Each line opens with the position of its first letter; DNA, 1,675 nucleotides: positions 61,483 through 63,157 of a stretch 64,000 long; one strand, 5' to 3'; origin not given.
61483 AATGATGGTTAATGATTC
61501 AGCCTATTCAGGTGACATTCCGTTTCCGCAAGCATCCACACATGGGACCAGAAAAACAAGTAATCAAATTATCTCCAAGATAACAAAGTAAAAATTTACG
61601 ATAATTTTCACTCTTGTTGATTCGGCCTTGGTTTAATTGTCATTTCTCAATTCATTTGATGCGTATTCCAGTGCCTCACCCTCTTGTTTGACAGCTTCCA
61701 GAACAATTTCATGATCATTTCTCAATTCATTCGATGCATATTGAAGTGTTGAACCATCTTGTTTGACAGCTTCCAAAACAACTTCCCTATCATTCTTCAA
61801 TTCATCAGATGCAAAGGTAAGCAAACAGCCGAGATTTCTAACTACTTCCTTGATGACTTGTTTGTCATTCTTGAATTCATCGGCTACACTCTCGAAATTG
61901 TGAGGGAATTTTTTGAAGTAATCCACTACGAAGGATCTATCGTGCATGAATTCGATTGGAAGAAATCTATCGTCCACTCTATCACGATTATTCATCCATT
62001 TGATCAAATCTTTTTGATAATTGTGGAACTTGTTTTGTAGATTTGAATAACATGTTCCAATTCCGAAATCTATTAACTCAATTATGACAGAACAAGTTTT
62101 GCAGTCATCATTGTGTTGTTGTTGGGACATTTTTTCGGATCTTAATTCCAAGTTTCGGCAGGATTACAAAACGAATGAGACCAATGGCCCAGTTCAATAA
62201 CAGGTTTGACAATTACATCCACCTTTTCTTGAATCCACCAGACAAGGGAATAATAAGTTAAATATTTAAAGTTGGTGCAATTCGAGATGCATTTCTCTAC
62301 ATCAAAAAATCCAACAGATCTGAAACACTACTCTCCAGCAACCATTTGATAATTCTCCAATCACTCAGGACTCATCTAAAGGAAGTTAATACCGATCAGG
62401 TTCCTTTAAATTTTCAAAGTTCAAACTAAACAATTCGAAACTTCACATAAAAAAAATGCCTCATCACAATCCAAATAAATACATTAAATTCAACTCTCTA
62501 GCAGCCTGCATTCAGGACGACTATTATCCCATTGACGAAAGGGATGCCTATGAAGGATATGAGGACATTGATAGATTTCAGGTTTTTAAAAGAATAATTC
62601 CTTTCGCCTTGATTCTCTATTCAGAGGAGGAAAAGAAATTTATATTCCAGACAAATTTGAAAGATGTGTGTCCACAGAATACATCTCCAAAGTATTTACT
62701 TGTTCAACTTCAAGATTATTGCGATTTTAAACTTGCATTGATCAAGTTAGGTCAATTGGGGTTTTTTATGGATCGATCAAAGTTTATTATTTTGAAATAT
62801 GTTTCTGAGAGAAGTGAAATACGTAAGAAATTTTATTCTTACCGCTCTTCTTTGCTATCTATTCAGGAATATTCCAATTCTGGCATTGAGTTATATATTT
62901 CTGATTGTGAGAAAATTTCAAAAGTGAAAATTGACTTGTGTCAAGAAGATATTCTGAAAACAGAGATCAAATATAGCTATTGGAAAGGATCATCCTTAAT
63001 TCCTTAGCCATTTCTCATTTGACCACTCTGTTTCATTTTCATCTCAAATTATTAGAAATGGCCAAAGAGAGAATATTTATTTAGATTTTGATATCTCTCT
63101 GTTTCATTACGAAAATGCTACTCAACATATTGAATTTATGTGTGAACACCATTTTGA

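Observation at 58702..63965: Near-identical 0.66 kb duplication carrying a secreted ultra-basic K/R-repeat protein, both copies flanked by assembly gaps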

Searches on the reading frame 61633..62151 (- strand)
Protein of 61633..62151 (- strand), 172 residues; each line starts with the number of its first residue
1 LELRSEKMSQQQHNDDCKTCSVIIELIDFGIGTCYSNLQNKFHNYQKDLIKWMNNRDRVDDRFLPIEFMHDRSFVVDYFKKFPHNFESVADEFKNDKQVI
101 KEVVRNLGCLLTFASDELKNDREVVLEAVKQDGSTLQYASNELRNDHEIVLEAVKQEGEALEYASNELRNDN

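Call 8: search_protein_families(library=pfam, proteins=[window:61633-62151:-], max_evalue=0.01)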
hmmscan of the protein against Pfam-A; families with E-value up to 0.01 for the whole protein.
window:61633-62151:- (172 aa): 2 families
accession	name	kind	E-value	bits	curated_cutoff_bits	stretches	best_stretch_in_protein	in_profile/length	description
PF13475.11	DUF4116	-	2.4e-56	187.5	24.9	3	121-169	1-49/49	Domain of unknown function (DUF4116)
PF14591.11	AF0941-like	-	0.0059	17.6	22.6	0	76-148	37-97/113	AF0941-like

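Call 10: list_cluster_members(proteins=[window:63545-63958:-, window:61633-62151:-, window:62456-63007:+, window:59782-60726:+])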
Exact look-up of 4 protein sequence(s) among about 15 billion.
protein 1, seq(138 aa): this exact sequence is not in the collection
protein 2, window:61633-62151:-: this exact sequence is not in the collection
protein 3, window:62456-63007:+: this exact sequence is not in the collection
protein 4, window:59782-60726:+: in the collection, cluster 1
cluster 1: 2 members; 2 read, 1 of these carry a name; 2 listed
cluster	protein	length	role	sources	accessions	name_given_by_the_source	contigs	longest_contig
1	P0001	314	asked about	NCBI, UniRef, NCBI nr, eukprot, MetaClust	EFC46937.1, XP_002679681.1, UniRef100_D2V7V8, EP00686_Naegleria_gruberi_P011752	predicted protein [Naegleria gruberi] | Predicted protein n=1 Tax=Naegleria gruberi TaxID=5762 RepID=D2V7V8_NAEGR | uncharacterized protein NAEGRDRAFT_64939 [Naegleria gruberi]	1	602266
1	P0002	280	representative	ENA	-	-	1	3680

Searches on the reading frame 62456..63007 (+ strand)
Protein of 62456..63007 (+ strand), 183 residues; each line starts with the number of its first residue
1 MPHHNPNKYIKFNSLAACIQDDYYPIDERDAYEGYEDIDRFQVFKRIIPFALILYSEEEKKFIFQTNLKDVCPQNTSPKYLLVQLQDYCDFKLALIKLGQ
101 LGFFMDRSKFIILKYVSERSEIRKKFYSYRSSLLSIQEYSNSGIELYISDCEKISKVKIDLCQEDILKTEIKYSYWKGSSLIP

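Call 8: search_protein_families(library=pfam, proteins=[window:62456-63007:+], max_evalue=0.01)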
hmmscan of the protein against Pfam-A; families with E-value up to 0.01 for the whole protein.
window:62456-63007:+ (183 aa): 0 families

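Call 44: find_encoding_contigs(protein=window:62456-63004:+, flank=10000, max_places=5)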
Protein seq(183 aa) (183 aa): no gene with exactly this product is on record in the collection.

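Call 46: find_homologous_proteins(query=window:62456-63004:+, max_evalue=0.00001)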
Query seq(183 aa) (183 aa): 1 proteins with E <= 0.00001 among 35 candidates.
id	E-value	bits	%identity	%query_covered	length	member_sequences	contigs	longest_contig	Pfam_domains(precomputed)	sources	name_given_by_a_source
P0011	1.8e-108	378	95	100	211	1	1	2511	-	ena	-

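Call 48: find_encoding_contigs(protein=P0011, flank=10000, max_places=5)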
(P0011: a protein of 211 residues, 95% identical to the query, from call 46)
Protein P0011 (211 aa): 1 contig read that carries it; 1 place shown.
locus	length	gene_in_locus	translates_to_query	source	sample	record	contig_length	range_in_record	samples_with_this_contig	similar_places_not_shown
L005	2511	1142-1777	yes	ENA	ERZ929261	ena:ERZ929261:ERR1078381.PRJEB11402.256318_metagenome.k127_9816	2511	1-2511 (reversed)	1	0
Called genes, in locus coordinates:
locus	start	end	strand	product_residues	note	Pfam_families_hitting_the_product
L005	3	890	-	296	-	?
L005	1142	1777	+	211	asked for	-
